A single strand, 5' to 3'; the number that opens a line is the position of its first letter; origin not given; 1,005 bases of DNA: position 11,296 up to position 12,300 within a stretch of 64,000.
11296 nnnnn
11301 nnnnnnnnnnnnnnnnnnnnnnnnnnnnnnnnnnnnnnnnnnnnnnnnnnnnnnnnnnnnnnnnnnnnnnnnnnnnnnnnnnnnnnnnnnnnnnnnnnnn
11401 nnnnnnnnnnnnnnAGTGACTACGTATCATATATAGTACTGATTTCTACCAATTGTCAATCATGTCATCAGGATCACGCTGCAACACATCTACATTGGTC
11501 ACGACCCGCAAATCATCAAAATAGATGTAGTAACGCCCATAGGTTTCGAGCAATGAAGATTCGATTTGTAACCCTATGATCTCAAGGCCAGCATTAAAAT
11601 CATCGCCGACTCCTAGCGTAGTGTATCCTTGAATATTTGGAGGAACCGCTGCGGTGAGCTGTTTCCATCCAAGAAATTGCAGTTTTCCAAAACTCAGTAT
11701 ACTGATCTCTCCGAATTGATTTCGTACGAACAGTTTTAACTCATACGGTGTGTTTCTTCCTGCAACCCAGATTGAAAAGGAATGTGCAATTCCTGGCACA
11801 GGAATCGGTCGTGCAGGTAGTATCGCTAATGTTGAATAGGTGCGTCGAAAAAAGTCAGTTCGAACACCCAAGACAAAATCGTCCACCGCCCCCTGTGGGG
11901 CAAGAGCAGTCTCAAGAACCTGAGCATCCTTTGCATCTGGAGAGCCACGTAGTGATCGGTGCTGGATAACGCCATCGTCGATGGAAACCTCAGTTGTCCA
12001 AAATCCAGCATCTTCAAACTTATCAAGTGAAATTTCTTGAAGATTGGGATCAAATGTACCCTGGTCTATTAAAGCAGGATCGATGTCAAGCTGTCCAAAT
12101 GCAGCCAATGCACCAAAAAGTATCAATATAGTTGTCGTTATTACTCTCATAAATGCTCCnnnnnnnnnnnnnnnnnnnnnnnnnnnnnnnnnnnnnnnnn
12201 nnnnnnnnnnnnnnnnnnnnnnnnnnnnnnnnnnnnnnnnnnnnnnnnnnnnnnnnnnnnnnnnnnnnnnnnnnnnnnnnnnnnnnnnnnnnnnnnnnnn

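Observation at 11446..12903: Tandem paralogous secreted proteins resembling the FlaA flagellar-sheath family, shorter than canonical Treponema FlaA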

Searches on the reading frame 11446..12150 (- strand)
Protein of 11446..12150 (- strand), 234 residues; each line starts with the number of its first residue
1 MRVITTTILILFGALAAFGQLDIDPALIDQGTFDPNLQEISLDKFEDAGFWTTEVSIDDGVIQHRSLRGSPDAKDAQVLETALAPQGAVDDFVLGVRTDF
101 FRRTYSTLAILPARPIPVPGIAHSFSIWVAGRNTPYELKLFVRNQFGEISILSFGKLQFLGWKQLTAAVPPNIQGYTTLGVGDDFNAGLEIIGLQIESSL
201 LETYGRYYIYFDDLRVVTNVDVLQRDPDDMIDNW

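Call 3: search_protein_families(library=pfam, proteins=[window:11446-12150:-], max_evalue=1)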
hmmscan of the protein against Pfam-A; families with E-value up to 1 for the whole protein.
window:11446-12150:- (234 aa): 1 family
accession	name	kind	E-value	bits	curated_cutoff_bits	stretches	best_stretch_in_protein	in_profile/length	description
PF04620.18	FlaA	-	3.1e-25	89.6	25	1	42-224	28-227/230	Flagellar filament outer layer protein Flaa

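Call 4: search_protein_families(library=ncbifam, proteins=[window:11446-12150:-], max_evalue=1)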
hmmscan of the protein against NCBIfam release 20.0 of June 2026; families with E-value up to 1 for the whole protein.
window:11446-12150:- (234 aa): 2 families
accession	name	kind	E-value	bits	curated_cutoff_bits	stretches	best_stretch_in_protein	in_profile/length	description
NF047846.1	FlagFilOutFlaA2Lepto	equivalog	6.7e-18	64.9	440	1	33-234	31-231/231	flagellar filament outer layer protein FlaA2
NF047845.1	FlagFilOutFlaA1Lepto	equivalog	1.4e-12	47.7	500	1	116-220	168-269/306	flagellar filament outer layer protein FlaA1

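Call 6: find_homologous_proteins(query=window:11446-12150:-)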
Query window:11446-12150:- (234 aa): 173 proteins with E <= 0.001 among 709 candidates; the best 120 are listed.
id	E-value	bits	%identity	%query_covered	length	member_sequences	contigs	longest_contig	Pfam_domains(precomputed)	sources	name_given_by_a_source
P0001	4.8e-152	522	100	100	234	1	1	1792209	PF04620.19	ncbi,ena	-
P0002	7.8e-112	391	72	100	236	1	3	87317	PF04620.19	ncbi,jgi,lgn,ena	-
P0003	2.3e-90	320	60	100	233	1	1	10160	PF04620.19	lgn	-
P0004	4.7e-89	316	62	93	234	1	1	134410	PF04620.19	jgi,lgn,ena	-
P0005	3.6e-59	218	47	100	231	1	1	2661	PF04620.19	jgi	-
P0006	8.3e-58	214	45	95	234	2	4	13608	PF04620.19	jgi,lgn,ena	-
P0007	1.8e-57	213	47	100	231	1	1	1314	PF04620.19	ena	-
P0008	1.9e-57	213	44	100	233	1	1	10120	PF04620.19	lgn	-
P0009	2.1e-57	213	47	94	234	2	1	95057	PF04620.19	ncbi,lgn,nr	ncbi:MAG: flagellar filament protein FlaA [Spirochaetaceae bacterium]|nr:MAG: flagellar filament pro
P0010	3.6e-57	212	47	97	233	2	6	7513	PF04620.19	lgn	-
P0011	7.0e-57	211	44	98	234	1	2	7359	PF04620.19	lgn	-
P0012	7.3e-57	211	46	97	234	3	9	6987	PF04620.19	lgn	-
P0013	7.9e-56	207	46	97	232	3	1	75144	PF04620.19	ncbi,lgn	-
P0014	9.9e-56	207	43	99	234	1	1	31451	PF04620.19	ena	-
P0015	1.0e-55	207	43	99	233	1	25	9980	PF04620.19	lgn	-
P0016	1.5e-55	206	47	90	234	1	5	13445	PF04620.19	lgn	-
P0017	1.7e-55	206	46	99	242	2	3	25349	PF04620.19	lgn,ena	-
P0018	2.0e-55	206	47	90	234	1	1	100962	PF04620.19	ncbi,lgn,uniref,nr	ncbi:Flagellar filament outer layer protein Flaa [Alkalispirochaeta americana]|uniref:Flagellar fila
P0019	3.3e-55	205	43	100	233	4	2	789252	PF04620.19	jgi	jgi:Ni/Co efflux regulator RcnB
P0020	4.7e-55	205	42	99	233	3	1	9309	PF04620.19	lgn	-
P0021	4.8e-55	205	45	99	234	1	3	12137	PF04620.19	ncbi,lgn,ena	-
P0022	5.2e-55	205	46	100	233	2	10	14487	PF04620.19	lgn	-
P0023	1.0e-54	204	44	100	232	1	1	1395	PF04620.19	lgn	-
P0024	1.2e-54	204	45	94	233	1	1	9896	PF04620.19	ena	-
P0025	1.3e-54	203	46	95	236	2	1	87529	PF04620.19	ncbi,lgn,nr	ncbi:MAG: flagellar filament protein FlaA [Spirochaetaceae bacterium]|nr:MAG: flagellar filament pro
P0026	1.4e-54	203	49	90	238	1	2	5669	PF04620.19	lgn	-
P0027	2.0e-54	203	46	97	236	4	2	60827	PF04620.19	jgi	-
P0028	2.4e-54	202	42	97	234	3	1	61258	PF04620.19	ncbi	-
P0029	2.7e-54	202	44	90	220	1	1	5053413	PF04620.19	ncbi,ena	-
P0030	3.0e-54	202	41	99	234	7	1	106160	PF04620.19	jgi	-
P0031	3.0e-54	202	42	100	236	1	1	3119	PF04620.19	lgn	-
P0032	3.2e-54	202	42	92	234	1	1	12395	PF04620.19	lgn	-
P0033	3.4e-54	202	43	99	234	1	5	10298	PF04620.19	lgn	-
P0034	5.7e-54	201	44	99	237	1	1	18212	PF04620.19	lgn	-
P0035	7.6e-54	201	44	94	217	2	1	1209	PF04620.19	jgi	jgi:hypothetical protein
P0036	7.8e-54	201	41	99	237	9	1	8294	PF04620.19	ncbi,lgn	-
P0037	7.9e-54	201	47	85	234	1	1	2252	PF04620.19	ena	-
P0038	1.1e-53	200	43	97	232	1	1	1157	PF04620.19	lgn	-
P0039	1.3e-53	200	41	98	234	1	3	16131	PF04620.19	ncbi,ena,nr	ncbi:MAG: flagellar filament outer layer protein FlaA [Spirochaetales bacterium]|nr:flagellar filame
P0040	2.3e-53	199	41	99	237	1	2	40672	PF04620.19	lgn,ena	-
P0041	3.1e-53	199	40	99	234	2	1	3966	PF04620.19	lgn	-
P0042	4.8e-53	198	46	100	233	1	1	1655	PF04620.19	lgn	-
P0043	5.8e-53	198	45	91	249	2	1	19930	PF04620.19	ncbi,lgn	-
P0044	8.0e-53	198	46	85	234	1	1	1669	PF04620.19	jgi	jgi:hypothetical protein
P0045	2.1e-52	196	42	100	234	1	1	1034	PF04620.19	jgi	jgi:hypothetical protein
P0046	2.2e-52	196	42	100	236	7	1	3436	PF04620.19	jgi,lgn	jgi:hypothetical protein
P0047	2.3e-52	196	42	100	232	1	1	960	PF04620.19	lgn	-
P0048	3.4e-52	195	46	100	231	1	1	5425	PF04620.19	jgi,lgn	-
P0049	4.2e-52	195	45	87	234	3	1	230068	PF04620.19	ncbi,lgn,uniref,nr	ncbi:flagellar filament outer layer protein FlaA [Spirochaeta lutea]|uniref:Flagellar filament prote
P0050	9.1e-52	194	42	99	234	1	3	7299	PF04620.19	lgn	-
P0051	1.0e-51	194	42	97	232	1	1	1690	PF04620.19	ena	-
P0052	1.3e-51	194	40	100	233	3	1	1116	PF04620.19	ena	-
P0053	2.3e-51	193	45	92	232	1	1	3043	PF04620.19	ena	-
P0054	3.6e-51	192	42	97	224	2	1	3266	PF04620.19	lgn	-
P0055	4.9e-51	192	41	99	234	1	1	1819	PF04620.19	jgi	-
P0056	5.4e-51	192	42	90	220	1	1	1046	PF04620.19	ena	-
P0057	5.5e-51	191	43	100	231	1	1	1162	PF04620.19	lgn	-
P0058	6.6e-51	191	42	100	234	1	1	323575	PF04620.19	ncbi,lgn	ncbi:flagellar filament outer layer protein FlaA [Spirochaeta dissipatitropha]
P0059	7.4e-51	191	40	100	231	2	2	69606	PF04620.19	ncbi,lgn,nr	ncbi:MAG: flagellar filament protein FlaA [Spirochaetaceae bacterium]|nr:MAG: flagellar filament pro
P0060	1.2e-50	190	43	99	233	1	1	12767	PF04620.19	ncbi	-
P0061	1.3e-50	190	42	90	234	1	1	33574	PF04620.19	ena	-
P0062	1.8e-50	190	42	97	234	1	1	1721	PF04620.19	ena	-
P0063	1.9e-50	190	42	97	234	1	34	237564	PF04620.19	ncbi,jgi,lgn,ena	-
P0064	2.9e-50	189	40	100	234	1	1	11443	PF04620.19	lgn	-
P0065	3.3e-50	189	45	92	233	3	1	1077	PF04620.19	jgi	-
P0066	6.6e-50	188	43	90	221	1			PF04620.19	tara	tara:strand:- start:221 stop:886 length:666 start_codon:yes stop_codon:yes gene_type:complete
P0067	1.7e-49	187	42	100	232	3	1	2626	PF04620.19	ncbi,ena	-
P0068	2.4e-49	186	45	92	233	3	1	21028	PF04620.19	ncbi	-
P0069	2.4e-49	186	42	99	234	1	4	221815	PF04620.19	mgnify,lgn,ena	mgnify:CR=1 FL=1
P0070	2.5e-49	186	38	97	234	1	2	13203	PF04620.19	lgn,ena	-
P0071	2.8e-49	186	45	85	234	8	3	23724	PF04620.19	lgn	-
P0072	2.8e-49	186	38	97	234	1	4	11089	PF04620.19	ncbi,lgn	-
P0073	3.3e-49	186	41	99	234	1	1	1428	PF04620.19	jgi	jgi:hypothetical protein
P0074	3.5e-49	186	41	99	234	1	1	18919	PF04620.19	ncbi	ncbi:MAG: flagellar filament outer layer protein FlaA [Spirochaetaceae bacterium]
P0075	3.9e-49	185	38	97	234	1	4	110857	PF04620.19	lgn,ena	-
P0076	4.0e-49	185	46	85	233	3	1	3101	PF04620.19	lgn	-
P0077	4.3e-49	185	44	93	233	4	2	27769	PF04620.19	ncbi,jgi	jgi:hypothetical protein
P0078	7.3e-49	185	43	100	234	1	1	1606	PF04620.19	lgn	-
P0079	7.4e-49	185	43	91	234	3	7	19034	PF04620.19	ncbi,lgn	ncbi:MAG: flagellar filament outer layer protein FlaA [Spirochaetaceae bacterium]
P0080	8.6e-49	184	44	85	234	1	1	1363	PF04620.19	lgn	-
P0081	9.5e-49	184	41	100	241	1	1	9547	PF04620.19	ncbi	-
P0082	1.0e-48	184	40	100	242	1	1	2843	PF04620.19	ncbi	-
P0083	1.5e-48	183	42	100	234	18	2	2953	PF04620.19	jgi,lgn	jgi:hypothetical protein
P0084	1.8e-48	183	42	98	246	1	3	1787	PF04620.19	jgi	-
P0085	2.0e-48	183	41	100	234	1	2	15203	PF04620.19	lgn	-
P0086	4.4e-48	182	46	87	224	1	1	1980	PF04620.19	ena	-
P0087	1.4e-47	180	44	84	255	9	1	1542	PF04620.19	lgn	-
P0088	1.8e-47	180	44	90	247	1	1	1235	PF04620.19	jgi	jgi:hypothetical protein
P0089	2.2e-47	180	44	84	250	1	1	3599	PF04620.19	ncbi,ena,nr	ncbi:MAG TPA: flagellar filament outer layer protein FlaA [Spirochaetia bacterium]|nr:flagellar fila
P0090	3.6e-47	179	43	90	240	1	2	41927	PF04620.19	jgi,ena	-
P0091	5.7e-47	178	41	100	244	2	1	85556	PF04620.19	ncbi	-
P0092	8.5e-47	178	42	100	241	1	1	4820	PF04620.19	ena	-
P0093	1.4e-46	177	40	100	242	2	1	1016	PF04620.19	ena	-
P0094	2.6e-46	176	42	90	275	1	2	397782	PF04620.19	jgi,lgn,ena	jgi:hypothetical protein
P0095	3.2e-46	176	46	85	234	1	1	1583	PF04620.19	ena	-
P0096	3.3e-46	176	43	91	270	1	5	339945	PF04620.19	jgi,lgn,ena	-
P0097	4.9e-46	175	40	100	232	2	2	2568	PF04620.19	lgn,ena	-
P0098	5.0e-46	175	38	99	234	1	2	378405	PF04620.19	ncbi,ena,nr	ncbi:MAG: flagellar filament outer layer protein FlaA [Spirochaetales bacterium]|nr:flagellar filame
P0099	6.6e-46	175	41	100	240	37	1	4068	PF04620.19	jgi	jgi:hypothetical protein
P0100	7.8e-46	175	46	85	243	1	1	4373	PF04620.19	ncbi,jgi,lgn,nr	ncbi:MAG: flagellar filament outer layer protein FlaA [Spirochaetales bacterium]|jgi:hypothetical pr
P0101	8.1e-46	175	41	100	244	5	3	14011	PF04620.19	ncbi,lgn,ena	-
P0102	9.0e-46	174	39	100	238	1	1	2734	PF04620.19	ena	-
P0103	1.2e-45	174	40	100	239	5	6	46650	PF04620.19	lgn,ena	-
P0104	1.3e-45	174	42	84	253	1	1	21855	PF04620.19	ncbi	-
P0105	1.4e-45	174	41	100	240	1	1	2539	PF04620.19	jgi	jgi:hypothetical protein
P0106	1.6e-45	174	43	85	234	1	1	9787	PF04620.19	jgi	jgi:hypothetical protein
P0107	3.0e-45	173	39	100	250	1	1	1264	PF04620.19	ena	-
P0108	4.0e-45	172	46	90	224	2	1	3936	PF04620.19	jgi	jgi:hypothetical protein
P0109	6.3e-45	172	43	87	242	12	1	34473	PF04620.19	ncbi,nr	ncbi:MAG: flagellar filament outer layer protein FlaA [Spirochaetes bacterium]|nr:flagellar filament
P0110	6.9e-45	172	39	100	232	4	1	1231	PF04620.19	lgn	-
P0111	7.4e-45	171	41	91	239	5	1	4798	PF04620.19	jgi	jgi:hypothetical protein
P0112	7.8e-45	171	41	100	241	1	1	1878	PF04620.19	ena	-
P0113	8.6e-45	171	39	100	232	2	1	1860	PF04620.19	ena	-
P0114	4.2e-44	169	42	85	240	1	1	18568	PF04620.19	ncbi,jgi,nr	ncbi:MAG: flagellar filament outer layer protein FlaA [Treponema sp.]|jgi:hypothetical protein|nr:fl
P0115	5.6e-44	169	45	85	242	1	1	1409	PF04620.19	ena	-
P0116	6.7e-44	168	43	85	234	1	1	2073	PF04620.19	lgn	-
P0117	7.9e-44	168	40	99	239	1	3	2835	PF04620.19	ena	-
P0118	8.6e-44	168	38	91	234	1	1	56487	PF04620.19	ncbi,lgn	-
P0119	1.3e-43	167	44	85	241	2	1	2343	PF04620.19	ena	-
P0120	2.6e-43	166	40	100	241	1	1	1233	PF04620.19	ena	-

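Call 7: search_solved_structures(query=window:11446-12150:-, max_evalue=1, show_alignments=2)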
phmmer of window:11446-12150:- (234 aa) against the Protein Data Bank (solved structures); distinct sequences matched with E-value up to 1: 10.
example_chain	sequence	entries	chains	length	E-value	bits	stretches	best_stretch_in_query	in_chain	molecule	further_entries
10pl_E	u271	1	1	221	1.7e-44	155.4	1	23-234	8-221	Flagellar filament outer layer protein FlaA, putative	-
9pin_A0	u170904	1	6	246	2e-44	155.2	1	23-234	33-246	Flagellar filament outer layer protein FlaA, putative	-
10pl_B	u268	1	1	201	8e-43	150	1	37-234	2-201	Flagellar filament outer layer protein FlaA, putative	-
10lm_V0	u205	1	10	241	4.9e-17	65.6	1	33-234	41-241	Flagellar filament outer layer protein (Sheath protein) putative signal peptide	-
10lk_V1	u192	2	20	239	1.3e-16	64.2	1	36-234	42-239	Flagellar filament sheath protein | Flagellar filament outer layer protein FlaA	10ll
9cyn_A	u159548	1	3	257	4.2e-12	49.4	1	116-222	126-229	Endoflagellar filament sheath protein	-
10lk_T1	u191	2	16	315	9.1e-12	48.3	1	115-222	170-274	Flagellar filament sheath protein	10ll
10pl_C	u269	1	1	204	4.8e-10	42.7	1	94-231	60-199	Flagellar filament outer layer protein FlaA, putative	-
10pl_D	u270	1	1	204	4.8e-10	42.7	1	94-230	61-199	Flagellar filament outer layer protein FlaA, putative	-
9pin_A7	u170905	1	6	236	5.3e-10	42.5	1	93-230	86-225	Flagellar filament outer layer protein FlaA, putative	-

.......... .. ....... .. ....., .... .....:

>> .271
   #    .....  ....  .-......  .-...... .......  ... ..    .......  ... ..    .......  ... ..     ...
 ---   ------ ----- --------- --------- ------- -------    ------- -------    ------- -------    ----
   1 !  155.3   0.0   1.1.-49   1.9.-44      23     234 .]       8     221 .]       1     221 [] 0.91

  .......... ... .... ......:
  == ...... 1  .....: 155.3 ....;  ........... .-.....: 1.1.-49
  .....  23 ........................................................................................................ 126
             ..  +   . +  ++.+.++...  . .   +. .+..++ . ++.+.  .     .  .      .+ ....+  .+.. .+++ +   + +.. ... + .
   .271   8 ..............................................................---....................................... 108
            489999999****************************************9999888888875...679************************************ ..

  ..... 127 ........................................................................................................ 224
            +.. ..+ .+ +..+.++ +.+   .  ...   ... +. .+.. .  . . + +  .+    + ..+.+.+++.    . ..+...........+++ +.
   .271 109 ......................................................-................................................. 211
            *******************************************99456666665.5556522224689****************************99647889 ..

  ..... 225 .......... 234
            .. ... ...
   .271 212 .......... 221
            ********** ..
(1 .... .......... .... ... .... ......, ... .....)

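Call 9: find_encoding_contigs(protein=P0001, flank=3000, max_places=3)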
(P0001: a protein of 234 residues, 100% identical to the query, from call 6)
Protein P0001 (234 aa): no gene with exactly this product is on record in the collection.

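Call 15: find_related_loci(query=window:11446-12150:-, collection=genome_contigs, flank=6000)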
Query window:11446-12150:- (234 aa) in genome_contigs; peptide patterns used: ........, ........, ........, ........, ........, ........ (x = any residue, [..] = any of these).
168 stretches matched a pattern; 68 encode a relative of the query (tblastn E <= 1e-3); 68 distinct loci.
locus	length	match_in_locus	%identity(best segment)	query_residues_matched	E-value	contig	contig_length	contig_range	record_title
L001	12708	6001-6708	72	1-234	3e-117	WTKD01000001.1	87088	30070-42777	MAG: Spirochaetaceae bacterium isolate SS36427bin_6 NODE_34_length_87088_cov_25.938483, whole genome shotgun sequence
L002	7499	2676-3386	45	4-234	3e-59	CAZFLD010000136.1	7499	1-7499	MAG TPA_asm: uncultured Spirochaetales bacterium isolate SRP141376_co3_407 genome assembly, contig: NODE_26277_length_74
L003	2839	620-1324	43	2-234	2e-54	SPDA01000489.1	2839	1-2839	MAG: Spirochaetales bacterium isolate das_tool.metabat2.70 k141_1274008, whole genome shotgun sequence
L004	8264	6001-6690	42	2-234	2e-54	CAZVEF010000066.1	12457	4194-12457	MAG TPA_asm: uncultured Spirochaetaceae bacterium isolate SRP252850_co1_60 genome assembly, contig: NODE_9611_length_124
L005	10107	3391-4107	41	2-234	1e-53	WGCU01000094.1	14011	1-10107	MAG: Spirochaetaceae bacterium isolate S145_15 k151_77575, whole genome shotgun sequence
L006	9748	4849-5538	41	7-234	7e-54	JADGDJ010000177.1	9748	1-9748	MAG: Spirochaetaceae bacterium isolate BB7 NODE_6598_length_9748_cov_2.919992, whole genome shotgun sequence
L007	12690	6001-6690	41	3-234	1e-53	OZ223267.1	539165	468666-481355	MAG: Spirochaetia bacterium isolate 50ab941f-e521-41e2-bb97-00a459704a5b genome assembly, chromosome: 4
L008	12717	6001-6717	42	2-234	3e-53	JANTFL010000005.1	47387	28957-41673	MAG: Sediminispirochaeta sp. isolate bin10011 c_000000000335, whole genome shotgun sequence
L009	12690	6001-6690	41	3-234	3e-53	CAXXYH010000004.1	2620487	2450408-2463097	MAG: Spirochaetia bacterium isolate 3f6413ad-2fe3-400d-aa3f-8d8018634007 genome assembly, contig: contig_4, whole genome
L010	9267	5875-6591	41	2-234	2e-53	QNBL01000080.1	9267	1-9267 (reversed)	MAG: Spirochaetes bacterium isolate B11_G9 B11_Guay9_scaffold_09976, whole genome shotgun sequence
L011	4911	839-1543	40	2-234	9e-53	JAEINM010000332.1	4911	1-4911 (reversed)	MAG: Spirochaetaceae bacterium isolate MAG4 NODE_5206_length_4911_cov_3.083988, whole genome shotgun sequence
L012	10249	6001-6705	41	8-234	4e-52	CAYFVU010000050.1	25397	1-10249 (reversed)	MAG TPA_asm: uncultured Spirochaetaceae bacterium isolate ERP107533_co1_8 genome assembly, contig: NODE_1112_length_2539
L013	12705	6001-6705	40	2-234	1e-51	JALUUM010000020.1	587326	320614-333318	MAG: Spirochaetales bacterium isolate 128-326_metabat1_scaf2bin.014 128-326_scaffold_1_c2, whole genome shotgun sequence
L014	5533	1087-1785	38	3-234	1e-51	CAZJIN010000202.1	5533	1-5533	MAG TPA_asm: uncultured Sediminispirochaeta sp. isolate binchicken_co77_132 genome assembly, contig: NODE_15278_length_5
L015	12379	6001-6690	39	2-234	2e-51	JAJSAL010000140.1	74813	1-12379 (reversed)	MAG: Spirochaetes bacterium isolate Dive96_bin4.94 k141_3232317, whole genome shotgun sequence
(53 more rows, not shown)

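Call 18: list_cluster_members(proteins=[window:11446-12150:-, window:12160-12903:-])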
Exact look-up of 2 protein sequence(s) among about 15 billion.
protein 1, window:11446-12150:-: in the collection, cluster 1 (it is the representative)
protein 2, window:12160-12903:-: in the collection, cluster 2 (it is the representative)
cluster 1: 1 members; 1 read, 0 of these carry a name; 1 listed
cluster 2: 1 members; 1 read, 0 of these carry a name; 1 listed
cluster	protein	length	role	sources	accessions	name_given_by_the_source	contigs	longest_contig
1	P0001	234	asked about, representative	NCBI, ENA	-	-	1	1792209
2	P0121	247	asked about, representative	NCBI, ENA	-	-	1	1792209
